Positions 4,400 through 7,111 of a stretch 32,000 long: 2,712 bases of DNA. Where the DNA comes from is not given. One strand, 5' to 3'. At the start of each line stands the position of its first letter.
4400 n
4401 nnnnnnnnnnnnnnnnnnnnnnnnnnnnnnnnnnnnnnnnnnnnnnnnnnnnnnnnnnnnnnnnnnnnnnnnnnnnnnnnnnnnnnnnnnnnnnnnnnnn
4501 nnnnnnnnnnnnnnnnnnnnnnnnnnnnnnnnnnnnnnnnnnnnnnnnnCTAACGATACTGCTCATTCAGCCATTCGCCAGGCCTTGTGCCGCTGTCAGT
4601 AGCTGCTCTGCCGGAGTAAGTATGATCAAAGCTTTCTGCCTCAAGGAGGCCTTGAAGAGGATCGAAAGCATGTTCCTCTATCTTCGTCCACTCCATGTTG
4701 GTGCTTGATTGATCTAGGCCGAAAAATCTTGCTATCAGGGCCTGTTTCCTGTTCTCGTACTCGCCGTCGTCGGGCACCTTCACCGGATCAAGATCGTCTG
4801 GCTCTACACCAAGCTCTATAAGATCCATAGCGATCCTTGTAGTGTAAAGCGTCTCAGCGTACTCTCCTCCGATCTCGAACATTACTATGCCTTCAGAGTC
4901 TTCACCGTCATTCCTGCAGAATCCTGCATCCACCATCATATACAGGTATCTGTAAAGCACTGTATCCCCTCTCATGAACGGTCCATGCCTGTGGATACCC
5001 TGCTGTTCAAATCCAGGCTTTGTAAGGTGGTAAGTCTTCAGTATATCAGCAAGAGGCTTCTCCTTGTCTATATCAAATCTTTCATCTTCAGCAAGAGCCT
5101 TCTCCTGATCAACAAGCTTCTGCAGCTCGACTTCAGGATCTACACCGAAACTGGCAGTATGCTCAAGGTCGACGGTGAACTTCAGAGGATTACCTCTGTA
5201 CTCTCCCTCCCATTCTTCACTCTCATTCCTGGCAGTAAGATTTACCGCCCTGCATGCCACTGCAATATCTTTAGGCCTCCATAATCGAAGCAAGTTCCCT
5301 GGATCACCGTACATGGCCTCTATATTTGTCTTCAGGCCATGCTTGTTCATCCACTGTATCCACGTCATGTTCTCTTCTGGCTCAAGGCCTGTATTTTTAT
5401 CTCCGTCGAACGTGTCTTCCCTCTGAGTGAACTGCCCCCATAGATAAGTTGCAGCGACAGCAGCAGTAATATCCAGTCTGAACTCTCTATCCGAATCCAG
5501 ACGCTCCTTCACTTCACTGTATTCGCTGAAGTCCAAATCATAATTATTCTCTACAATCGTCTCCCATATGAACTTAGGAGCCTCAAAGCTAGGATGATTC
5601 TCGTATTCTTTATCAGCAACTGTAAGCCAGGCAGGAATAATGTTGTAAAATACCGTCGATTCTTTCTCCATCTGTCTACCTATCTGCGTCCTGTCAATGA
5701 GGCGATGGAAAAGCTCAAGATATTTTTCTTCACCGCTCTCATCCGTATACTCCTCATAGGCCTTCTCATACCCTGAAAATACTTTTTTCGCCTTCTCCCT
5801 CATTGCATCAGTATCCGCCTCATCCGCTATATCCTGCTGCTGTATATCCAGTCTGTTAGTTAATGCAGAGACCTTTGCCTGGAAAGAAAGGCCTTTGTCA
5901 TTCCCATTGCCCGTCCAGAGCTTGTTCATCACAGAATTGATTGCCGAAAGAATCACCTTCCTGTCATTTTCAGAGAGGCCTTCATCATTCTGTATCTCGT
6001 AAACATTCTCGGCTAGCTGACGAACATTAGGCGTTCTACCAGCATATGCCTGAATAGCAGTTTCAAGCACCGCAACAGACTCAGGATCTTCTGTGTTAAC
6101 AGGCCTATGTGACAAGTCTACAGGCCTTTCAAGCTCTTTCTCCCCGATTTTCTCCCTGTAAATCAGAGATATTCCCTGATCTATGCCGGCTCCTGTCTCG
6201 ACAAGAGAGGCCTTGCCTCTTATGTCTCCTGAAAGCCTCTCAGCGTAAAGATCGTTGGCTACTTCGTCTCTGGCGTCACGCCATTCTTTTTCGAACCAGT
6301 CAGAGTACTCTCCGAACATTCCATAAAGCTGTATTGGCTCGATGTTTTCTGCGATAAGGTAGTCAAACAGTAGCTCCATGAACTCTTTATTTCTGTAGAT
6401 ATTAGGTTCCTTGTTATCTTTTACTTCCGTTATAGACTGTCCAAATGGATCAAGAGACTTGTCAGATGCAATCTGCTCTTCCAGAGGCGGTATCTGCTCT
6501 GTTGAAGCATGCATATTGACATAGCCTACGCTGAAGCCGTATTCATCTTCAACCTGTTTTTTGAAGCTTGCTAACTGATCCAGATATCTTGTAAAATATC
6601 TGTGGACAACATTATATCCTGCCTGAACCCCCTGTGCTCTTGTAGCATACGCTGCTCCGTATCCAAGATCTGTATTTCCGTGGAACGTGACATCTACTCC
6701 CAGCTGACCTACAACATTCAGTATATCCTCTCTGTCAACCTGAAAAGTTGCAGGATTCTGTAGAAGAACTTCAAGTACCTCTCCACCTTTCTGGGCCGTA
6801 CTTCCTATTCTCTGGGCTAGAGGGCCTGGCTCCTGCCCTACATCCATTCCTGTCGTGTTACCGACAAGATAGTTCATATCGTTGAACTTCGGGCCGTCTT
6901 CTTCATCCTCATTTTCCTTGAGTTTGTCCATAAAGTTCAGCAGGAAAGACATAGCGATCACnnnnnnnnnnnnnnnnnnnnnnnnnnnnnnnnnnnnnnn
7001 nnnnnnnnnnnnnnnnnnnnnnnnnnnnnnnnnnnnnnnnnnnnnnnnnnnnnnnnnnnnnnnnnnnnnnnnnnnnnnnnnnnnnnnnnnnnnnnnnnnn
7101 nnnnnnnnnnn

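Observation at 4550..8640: Stand-alone two-gene operon encoding a 549-aa coiled-coil protein and an 803-aa protein, neither recognisable as a known family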

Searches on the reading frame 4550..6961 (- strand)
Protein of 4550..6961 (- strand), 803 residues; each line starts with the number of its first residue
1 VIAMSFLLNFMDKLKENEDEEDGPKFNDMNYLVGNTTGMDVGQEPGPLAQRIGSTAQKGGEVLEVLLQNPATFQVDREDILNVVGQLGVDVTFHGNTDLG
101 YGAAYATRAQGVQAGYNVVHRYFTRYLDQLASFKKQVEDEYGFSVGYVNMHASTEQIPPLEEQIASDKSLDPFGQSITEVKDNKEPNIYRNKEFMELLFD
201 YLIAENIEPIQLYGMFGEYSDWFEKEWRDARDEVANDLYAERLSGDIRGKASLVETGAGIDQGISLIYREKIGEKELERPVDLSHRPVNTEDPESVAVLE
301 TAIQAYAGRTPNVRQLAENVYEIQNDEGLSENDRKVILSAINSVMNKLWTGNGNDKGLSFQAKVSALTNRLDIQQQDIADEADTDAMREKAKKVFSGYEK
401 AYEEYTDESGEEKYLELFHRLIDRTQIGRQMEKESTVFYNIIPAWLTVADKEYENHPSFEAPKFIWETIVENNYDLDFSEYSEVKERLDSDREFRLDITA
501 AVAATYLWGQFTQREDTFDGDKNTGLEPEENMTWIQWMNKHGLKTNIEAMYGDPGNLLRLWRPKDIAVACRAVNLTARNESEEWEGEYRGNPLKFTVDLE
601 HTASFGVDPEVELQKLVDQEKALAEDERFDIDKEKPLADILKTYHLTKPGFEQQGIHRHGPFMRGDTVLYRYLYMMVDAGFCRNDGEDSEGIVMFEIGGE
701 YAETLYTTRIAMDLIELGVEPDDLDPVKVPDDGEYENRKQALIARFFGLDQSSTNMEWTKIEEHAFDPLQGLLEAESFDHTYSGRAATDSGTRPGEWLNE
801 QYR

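Call 3: search_protein_families(library=pfam, proteins=[window:4550-6961:-], max_evalue=1)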
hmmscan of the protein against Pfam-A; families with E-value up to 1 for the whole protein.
window:4550-6961:- (803 aa): 1 family
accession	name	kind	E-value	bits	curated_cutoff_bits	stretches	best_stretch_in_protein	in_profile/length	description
PF07944.18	Beta-AFase-like_GH127_cat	-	0.039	13.4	24.9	1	376-472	158-261/376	Beta-L-arabinofuranosidase, GH127 catalytic domain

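Call 4: search_protein_families(library=ncbifam, proteins=[window:4550-6961:-], max_evalue=1)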
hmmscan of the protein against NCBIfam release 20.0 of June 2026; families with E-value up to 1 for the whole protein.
window:4550-6961:- (803 aa): 0 families

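Call 8: search_solved_structures(query=window:4550-6961:-, max_evalue=1)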
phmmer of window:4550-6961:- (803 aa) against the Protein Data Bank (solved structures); distinct sequences matched with E-value up to 1: 2.
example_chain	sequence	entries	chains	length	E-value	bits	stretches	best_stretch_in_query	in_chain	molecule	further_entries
8z0k_A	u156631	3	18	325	0.25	12.8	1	402-522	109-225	type I-F CRISPR-associated protein Csy3 | protein structure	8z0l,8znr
8w1p_A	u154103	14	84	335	0.27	12.7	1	402-522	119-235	Cas7 | Cas7f | a protein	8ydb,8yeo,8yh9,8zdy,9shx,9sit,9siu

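Call 10: find_homologous_proteins(query=window:4550-6961:-)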
Query window:4550-6961:- (803 aa): 50 proteins with E <= 0.001 among 8000 candidates.
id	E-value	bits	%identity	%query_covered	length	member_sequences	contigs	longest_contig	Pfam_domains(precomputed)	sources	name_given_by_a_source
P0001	0.0e+0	1835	100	100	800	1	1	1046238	-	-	-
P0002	0.0e+0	1583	86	99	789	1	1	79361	-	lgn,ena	-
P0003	0.0e+0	1562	85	99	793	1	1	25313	-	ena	-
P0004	0.0e+0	1403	76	99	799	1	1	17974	-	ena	-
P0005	0.0e+0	1332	73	99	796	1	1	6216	-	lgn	-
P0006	0.0e+0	1317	72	99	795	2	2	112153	-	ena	-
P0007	0.0e+0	1307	71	99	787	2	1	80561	-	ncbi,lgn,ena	-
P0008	0.0e+0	1297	71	100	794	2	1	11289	-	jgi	-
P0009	0.0e+0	1292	72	99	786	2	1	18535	-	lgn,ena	-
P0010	0.0e+0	1276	71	99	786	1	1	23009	-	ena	-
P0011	0.0e+0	1276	71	99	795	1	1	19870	-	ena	-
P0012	0.0e+0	1275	71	99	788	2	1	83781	-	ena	-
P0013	0.0e+0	1199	82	79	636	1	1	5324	-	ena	-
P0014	0.0e+0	1193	64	100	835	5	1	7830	-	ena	-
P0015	0.0e+0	1052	59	100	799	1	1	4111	-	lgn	-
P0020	6.6e-238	810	47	100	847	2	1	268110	-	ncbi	-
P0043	2.5e-177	610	39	99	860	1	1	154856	-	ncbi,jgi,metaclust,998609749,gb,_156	metaclust:\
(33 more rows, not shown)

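Call 15: search_solved_structures(query=A1, max_evalue=10, show_alignments=3)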
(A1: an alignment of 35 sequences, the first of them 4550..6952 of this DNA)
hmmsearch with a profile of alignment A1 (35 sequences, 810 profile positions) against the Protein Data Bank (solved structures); distinct sequences matched with E-value up to 10: 1.
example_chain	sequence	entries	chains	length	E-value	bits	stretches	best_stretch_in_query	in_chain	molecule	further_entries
5cya_A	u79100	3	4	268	0.51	11.9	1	299-387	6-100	Tubulin-specific chaperone C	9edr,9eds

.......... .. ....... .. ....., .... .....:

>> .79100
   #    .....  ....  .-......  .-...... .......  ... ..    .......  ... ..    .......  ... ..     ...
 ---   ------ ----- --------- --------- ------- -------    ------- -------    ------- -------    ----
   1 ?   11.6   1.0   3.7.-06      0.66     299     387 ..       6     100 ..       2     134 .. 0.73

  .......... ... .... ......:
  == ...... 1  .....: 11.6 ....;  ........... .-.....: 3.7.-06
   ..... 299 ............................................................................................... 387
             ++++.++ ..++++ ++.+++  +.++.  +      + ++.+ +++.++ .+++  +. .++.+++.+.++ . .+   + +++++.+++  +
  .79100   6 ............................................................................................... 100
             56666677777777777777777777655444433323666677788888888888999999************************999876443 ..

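Call 23: find_encoding_contigs(protein=P0043, flank=8000, max_places=2)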
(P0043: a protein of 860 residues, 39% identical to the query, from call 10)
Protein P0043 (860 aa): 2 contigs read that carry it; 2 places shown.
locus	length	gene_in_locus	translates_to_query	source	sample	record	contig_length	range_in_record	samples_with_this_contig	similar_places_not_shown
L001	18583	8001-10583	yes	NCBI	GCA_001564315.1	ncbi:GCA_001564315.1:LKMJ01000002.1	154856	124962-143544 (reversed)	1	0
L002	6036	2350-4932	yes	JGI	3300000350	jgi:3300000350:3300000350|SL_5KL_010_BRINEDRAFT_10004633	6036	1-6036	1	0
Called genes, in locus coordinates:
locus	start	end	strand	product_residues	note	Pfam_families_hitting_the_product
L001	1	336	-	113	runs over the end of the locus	-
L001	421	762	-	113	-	-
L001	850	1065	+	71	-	-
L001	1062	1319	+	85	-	-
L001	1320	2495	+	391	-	PF07690:MFS_1, PF12832:MFS_1_like (faint), PF05977:MFS_3 (faint), PF07690:MFS_1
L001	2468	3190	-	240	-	PF00149:Metallophos, PF12850:Metallophos_2 (faint)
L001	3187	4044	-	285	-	PF01882:DUF58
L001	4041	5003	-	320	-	PF00493:MCM (faint), PF20030:bpMoxR, PF00004:AAA (weak), PF07726:AAA_3, PF07728:AAA_5, PF17863:AAA_lid_2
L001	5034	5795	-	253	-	PF24334:DUF7502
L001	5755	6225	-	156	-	-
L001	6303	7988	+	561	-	-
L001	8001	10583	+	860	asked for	-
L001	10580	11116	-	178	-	-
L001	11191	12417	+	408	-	PF01909:NTP_transf_2, PF18765:Polbeta (weak)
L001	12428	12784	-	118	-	-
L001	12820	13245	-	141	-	PF00293:NUDIX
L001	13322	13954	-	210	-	PF01813:ATP-synt_D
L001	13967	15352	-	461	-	PF02874:ATP-synt_ab_N, PF00006:ATP-synt_ab, PF22919:ATP-synt_VA_C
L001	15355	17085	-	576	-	PF02874:ATP-synt_ab_N, PF16886:ATP-synt_ab_Xtn, PF00006:ATP-synt_ab, PF22919:ATP-synt_VA_C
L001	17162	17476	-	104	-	PF01990:ATP-synt_F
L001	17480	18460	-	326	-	PF01992:vATP-synt_AC39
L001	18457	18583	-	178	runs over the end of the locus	-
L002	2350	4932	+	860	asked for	-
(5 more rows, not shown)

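Call 24: find_encoding_contigs(protein=P0020, flank=8000, max_places=2)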
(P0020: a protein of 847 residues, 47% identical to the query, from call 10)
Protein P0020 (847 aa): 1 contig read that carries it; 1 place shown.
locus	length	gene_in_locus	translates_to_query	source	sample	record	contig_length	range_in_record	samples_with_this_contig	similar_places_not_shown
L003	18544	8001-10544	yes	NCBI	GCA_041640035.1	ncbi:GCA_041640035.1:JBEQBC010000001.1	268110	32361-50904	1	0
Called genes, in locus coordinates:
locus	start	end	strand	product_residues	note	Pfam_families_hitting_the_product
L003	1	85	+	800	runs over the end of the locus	PF21868:GbpA_D3 (faint), PF19077:Big_13 (faint)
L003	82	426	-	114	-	PF01381:HTH_3 (weak)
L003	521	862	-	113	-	-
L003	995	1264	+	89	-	-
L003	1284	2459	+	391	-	PF07690:MFS_1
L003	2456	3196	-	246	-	PF00149:Metallophos, PF12850:Metallophos_2 (weak)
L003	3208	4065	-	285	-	PF01882:DUF58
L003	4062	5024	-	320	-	PF00493:MCM, PF20030:bpMoxR, PF00004:AAA (weak), PF07726:AAA_3, PF07728:AAA_5, PF17863:AAA_lid_2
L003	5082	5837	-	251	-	PF24334:DUF7502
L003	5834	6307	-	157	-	-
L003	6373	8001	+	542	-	-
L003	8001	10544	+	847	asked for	-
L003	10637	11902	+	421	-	PF01909:NTP_transf_2, PF18765:Polbeta (faint)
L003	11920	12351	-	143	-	PF00293:NUDIX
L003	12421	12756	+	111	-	-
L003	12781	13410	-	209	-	PF01813:ATP-synt_D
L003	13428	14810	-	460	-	PF02874:ATP-synt_ab_N, PF00006:ATP-synt_ab, PF22919:ATP-synt_VA_C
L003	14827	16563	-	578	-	PF02874:ATP-synt_ab_N, PF16886:ATP-synt_ab_Xtn, PF00006:ATP-synt_ab, PF22919:ATP-synt_VA_C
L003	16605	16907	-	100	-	PF01990:ATP-synt_F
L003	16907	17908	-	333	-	PF01992:vATP-synt_AC39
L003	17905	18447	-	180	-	-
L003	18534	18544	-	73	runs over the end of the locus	PF00137:ATP-synt_C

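Call 27: search_protein_families(library=pfam, alignment_id=A1, max_evalue=0.1)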
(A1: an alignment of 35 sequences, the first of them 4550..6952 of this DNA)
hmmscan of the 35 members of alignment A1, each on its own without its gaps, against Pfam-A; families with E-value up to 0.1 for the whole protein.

A. member 1, window:4550-6952:- (800 aa): 1 family
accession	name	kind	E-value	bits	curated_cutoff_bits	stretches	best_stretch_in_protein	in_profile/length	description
PF07944.18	Beta-AFase-like_GH127_cat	-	0.038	13.4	24.9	1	373-469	158-261/376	Beta-L-arabinofuranosidase, GH127 catalytic domain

B. families by the number of members that match (of 35 scanned): 11 families
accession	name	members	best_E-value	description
PF07944.18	Beta-AFase-like_GH127_cat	2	0.025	Beta-L-arabinofuranosidase, GH127 catalytic domain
PF12519.14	MDM10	2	0.041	Mitochondrial distribution and morphology protein 10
PF21626.2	TetR-C_39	1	0.00055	Tetracyclin repressor, C-terminal domain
PF08866.15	DUF1831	1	0.014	Putative amino acid metabolism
PF13949.11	ALIX_LYPXL_bnd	1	0.017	ALIX V-shaped domain binding to HIV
PF13618.11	Gluconate_2-dh3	1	0.019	Gluconate 2-dehydrogenase subunit 3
PF08797.16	HIRAN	1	0.032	HIRAN domain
PF22889.1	Tea_mid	1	0.033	Telomere ends associated, middle domain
PF15914.10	FAM193_C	1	0.043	FAM193 family C-terminal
PF13114.12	RecO_N_2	1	0.091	RecO N terminal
PF05736.17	OprF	1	0.099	OprF membrane domain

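Call 28: predict_structure(alignment_id=A1)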
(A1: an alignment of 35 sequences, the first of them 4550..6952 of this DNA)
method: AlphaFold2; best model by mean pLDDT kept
length: 800 residues; sequences in the alignment: 35
mean_pLDDT: 83.6   pTM: 0.81
mean pLDDT of the five models: 83.6, 82.6, 81.2, 81.0, 80.4
residues with pLDDT >= 90: 437; 70-90: 229; 50-70: 64; < 50: 70
segments of 3 or more residues with pLDDT < 50: 1-18, 648-655, 749-772, 774-776, 793-800
pLDDT, mean of each block of 10 residues (from residue 1): 37 42 87 67 75 81 82 83 87 90 66 90 94 90 93 87 81 84 90 96 92 94 94 92 90 90 90 88 59 85 84 90 88 93 86 83 92 93 95 91 85 94 92 95 96 93 97 93 94 98 97 91 92 94 91 92 98 82 77 90 91 96 90 93 68 57 90 95 78 64 88 93 82 88 76 42 43 49 51 44
secondary structure, 60 per line:
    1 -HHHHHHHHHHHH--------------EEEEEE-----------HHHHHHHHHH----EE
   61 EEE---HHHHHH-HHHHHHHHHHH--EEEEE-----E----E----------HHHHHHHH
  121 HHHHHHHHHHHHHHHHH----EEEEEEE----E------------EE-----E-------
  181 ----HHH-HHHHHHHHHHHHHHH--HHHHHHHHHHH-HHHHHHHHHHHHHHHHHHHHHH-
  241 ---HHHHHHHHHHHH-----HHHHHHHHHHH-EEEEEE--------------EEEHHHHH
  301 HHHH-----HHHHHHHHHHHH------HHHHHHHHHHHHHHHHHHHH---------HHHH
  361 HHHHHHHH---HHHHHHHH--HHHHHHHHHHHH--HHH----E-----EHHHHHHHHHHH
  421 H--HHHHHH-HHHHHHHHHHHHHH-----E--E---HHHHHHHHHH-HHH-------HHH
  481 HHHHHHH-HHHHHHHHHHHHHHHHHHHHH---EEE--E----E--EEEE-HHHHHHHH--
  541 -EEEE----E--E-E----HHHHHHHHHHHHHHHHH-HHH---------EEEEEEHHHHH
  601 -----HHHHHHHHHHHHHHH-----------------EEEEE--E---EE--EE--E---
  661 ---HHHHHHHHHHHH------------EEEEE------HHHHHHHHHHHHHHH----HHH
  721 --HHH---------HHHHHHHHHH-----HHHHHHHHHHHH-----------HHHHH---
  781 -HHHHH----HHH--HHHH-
elements in order (helices of 4 or more, strands of 3 or more residues): H2-13 E28-33 H45-54 E59-63 H67-72 H74-84 E87-91 H113-137 E142-148 H189-203 H206-216 H218-239 H244-255 H261-271 E273-278 E293-295 H296-304 H310-321 H328-347 H357-368 H372-379 H382-393 H410-421 H424-429 H431-444 H457-466 H478-487 H489-509 E513-515 E526-529 H531-538 E542-545 H560-576 E590-595 H596-600 H606-620 E638-642 H664-675 E688-692 H699-713 H735-744 H750-761 H773-777 H782-786 H796-799
